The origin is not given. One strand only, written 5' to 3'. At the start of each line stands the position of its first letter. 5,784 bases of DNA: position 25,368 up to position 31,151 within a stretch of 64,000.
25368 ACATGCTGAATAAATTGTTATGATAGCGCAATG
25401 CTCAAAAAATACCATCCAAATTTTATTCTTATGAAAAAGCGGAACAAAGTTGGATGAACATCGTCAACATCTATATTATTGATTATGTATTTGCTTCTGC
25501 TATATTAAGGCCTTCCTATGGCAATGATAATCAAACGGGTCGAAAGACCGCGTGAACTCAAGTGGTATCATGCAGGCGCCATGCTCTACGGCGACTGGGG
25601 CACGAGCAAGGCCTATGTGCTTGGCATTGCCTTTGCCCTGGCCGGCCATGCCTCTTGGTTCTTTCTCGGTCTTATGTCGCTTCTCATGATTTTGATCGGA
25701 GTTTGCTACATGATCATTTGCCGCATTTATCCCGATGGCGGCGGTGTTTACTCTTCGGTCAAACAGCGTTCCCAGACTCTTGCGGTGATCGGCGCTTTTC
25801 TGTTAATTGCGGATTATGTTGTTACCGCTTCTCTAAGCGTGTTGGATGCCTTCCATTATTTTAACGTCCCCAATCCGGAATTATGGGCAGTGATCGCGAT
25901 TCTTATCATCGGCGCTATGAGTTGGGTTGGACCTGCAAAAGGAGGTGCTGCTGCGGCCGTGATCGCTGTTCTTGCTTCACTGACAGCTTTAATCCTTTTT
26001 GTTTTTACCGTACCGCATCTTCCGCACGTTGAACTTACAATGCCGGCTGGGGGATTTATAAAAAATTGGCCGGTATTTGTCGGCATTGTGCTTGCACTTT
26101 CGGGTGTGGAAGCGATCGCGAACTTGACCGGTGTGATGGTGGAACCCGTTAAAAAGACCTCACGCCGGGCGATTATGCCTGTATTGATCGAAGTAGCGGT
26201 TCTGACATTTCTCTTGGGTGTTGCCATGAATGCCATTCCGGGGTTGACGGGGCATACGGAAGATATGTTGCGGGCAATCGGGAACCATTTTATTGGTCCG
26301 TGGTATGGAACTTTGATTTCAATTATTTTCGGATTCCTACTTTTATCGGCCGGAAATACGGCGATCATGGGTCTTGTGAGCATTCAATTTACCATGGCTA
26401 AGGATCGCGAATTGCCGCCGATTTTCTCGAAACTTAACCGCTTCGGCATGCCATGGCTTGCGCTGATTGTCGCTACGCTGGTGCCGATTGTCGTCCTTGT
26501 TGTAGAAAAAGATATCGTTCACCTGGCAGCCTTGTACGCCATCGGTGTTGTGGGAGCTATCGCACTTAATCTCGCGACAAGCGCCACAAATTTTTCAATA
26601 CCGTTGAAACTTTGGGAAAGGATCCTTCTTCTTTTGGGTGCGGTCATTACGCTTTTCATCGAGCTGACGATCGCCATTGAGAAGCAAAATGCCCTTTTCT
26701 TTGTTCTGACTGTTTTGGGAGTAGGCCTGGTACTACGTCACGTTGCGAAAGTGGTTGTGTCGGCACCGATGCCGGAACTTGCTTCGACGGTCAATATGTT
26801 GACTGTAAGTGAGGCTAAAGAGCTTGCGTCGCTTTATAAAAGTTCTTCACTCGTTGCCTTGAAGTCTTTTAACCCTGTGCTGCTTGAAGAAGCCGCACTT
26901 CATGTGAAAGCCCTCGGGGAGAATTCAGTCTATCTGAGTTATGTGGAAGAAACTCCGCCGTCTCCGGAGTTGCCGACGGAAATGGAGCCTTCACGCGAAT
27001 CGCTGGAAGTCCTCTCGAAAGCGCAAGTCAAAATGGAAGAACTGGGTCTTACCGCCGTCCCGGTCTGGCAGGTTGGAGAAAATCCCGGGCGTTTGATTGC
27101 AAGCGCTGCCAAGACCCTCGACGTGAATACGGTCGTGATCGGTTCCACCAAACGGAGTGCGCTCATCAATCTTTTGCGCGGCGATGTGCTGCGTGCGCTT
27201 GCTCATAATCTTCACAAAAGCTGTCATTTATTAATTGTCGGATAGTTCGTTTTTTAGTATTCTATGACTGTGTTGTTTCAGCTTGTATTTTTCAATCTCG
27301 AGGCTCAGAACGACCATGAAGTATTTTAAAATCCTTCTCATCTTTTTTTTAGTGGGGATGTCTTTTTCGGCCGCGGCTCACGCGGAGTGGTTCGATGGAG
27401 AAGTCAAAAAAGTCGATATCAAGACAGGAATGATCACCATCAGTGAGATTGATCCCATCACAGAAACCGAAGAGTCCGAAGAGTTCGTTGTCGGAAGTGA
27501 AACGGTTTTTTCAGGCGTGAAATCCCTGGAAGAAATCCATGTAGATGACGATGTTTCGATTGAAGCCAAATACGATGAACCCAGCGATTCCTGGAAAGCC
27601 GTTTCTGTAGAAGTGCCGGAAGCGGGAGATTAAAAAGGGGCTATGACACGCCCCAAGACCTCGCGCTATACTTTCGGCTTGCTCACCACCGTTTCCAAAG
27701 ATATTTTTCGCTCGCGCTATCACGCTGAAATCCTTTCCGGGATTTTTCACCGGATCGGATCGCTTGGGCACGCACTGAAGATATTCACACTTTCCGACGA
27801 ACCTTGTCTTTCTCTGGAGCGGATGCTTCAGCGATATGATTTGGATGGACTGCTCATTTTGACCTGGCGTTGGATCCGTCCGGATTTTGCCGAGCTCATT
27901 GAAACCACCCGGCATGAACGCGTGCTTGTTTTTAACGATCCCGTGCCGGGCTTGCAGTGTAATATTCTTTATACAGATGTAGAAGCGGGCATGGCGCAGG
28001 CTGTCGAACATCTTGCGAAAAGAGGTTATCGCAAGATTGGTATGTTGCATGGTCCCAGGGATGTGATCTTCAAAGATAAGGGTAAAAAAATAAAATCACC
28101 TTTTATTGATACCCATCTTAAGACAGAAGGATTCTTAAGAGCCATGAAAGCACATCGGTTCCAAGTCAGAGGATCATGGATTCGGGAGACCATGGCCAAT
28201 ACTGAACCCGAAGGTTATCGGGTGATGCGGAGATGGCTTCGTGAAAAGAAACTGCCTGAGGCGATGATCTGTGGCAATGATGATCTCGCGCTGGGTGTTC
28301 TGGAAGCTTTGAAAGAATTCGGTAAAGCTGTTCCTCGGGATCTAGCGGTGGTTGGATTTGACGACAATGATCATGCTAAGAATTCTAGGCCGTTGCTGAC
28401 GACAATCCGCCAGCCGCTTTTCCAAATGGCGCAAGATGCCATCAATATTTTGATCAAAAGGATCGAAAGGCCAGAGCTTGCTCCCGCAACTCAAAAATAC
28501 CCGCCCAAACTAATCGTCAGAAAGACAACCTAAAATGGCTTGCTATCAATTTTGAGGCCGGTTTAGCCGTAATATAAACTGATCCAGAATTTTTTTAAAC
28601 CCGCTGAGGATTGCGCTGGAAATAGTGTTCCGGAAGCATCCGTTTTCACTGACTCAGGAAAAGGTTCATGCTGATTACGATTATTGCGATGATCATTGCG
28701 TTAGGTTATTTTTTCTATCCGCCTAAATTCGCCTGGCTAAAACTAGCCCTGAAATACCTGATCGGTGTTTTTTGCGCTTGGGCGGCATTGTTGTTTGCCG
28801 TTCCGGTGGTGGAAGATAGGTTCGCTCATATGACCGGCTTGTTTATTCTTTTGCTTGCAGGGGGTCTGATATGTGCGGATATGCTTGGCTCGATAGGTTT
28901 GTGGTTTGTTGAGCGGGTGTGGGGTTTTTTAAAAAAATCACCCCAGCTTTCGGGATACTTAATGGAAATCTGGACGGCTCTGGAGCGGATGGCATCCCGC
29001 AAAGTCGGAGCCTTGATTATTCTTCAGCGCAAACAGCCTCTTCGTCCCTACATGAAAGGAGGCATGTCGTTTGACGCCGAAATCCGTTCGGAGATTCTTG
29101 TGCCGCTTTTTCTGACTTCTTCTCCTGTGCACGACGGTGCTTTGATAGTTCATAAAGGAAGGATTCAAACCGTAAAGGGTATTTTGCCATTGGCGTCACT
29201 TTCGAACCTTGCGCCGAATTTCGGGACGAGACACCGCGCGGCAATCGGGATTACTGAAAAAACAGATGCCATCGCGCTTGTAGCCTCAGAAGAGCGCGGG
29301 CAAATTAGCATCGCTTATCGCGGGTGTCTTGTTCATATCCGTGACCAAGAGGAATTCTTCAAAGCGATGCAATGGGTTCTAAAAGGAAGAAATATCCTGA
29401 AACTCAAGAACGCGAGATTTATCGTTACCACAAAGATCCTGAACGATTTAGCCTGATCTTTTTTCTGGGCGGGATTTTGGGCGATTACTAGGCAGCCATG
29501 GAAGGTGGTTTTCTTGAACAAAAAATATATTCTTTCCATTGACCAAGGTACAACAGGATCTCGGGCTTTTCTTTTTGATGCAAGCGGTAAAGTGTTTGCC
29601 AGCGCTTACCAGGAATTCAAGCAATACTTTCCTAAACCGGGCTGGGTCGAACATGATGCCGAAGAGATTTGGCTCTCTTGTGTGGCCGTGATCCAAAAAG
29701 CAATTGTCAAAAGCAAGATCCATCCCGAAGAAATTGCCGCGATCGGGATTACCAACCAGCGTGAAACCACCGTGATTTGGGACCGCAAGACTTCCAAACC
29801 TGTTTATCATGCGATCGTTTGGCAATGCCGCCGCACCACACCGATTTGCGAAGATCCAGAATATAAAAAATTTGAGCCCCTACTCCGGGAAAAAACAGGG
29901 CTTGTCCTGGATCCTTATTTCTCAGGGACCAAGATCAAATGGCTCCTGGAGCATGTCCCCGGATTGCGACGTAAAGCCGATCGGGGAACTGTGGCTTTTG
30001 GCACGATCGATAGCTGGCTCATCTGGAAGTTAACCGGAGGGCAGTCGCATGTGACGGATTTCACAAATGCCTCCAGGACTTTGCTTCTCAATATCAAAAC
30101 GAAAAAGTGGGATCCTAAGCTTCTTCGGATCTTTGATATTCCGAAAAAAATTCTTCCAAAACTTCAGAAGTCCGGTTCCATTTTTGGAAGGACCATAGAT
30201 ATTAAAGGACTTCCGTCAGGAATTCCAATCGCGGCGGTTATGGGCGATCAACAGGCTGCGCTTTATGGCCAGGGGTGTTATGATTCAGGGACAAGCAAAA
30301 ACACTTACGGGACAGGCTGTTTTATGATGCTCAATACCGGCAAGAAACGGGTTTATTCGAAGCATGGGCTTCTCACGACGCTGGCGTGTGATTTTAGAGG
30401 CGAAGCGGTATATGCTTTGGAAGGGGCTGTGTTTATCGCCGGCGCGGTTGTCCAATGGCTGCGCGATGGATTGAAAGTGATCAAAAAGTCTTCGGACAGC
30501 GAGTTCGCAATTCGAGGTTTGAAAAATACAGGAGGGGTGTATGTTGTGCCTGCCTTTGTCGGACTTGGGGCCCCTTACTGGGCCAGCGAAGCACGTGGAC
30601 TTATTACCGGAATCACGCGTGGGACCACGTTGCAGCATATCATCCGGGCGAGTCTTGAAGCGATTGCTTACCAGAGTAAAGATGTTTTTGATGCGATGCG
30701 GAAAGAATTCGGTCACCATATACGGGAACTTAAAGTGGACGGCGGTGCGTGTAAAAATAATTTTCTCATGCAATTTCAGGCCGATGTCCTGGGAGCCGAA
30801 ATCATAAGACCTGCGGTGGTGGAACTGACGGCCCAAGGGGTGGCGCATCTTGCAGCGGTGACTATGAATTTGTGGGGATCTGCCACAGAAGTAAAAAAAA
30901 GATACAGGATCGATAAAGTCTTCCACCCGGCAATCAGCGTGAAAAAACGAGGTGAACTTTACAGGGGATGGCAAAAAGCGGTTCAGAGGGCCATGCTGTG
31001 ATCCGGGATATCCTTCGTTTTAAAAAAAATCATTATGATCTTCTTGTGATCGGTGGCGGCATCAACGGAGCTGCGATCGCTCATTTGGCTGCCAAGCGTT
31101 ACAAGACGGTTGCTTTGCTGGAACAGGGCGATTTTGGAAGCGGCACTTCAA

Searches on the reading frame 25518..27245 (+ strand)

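Call 63: search_protein_families(library=pfam, proteins=[window:25518-27245:+], max_evalue=0.00001)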
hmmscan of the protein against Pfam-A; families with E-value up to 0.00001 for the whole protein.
window:25518-27245:+ (575 aa): 1 family
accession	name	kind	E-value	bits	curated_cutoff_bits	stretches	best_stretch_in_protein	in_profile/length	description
PF00582.32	Usp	-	1.2e-10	42.5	24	1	457-570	20-138/141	Universal stress protein family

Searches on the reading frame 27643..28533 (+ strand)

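Call 63: search_protein_families(library=pfam, proteins=[window:27643-28533:+], max_evalue=0.00001)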
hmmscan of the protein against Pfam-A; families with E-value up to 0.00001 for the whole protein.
window:27643-28533:+ (296 aa): 3 families
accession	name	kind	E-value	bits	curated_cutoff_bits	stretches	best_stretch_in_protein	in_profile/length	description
PF13377.12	Peripla_BP_3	-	1.6e-32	113.3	26.5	1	121-296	1-167/167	Periplasmic binding protein-like domain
PF00532.27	Peripla_BP_1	-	1e-08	35.4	22.2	1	27-241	16-225/281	Periplasmic binding proteins and sugar binding domain of LacI family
PF13407.12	Peripla_BP_4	-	5.7e-06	26.5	35.1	0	158-246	137-223/258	Periplasmic binding protein domain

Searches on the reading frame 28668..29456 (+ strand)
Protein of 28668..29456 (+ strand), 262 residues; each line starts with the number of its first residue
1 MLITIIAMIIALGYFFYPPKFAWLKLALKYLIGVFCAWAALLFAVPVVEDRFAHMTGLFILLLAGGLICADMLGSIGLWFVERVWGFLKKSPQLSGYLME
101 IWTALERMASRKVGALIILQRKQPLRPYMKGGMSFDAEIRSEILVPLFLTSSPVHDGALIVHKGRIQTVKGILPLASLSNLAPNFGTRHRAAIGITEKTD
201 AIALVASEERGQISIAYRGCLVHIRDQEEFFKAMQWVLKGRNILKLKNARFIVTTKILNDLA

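Call 63: search_protein_families(library=pfam, proteins=[window:28668-29456:+], max_evalue=0.00001)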
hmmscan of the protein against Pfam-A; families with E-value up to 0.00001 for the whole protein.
window:28668-29456:+ (262 aa): 1 family
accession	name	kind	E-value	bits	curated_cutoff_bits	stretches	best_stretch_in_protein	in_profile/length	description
PF02457.21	DAC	-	4.8e-36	123.4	27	1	103-219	2-117/119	DisA bacterial checkpoint controller nucleotide-binding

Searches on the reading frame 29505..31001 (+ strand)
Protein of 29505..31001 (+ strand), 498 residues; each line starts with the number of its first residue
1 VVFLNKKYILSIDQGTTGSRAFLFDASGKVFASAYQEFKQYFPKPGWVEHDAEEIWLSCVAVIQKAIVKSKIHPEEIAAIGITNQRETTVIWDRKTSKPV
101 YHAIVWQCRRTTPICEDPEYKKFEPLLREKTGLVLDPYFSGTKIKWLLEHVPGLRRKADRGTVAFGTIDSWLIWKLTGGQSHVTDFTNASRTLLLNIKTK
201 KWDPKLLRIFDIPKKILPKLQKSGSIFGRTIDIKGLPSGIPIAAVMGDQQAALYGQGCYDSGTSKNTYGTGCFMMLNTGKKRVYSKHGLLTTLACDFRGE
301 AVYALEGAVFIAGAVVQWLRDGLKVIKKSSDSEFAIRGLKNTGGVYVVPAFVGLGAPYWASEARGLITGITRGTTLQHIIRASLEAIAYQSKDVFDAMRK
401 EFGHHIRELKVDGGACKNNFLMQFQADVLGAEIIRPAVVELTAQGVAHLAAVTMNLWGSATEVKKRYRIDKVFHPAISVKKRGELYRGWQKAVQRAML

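Call 63: search_protein_families(library=pfam, proteins=[window:29505-31001:+], max_evalue=0.00001)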
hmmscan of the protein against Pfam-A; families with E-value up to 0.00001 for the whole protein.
window:29505-31001:+ (498 aa): 2 families
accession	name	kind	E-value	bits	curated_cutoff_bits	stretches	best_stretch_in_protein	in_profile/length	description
PF00370.27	FGGY_N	-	2.6e-81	273.2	28.8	1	8-255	1-245/245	FGGY family of carbohydrate kinases, N-terminal domain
PF02782.22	FGGY_C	-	3.3e-43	148.2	27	1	266-453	3-197/198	FGGY family of carbohydrate kinases, C-terminal domain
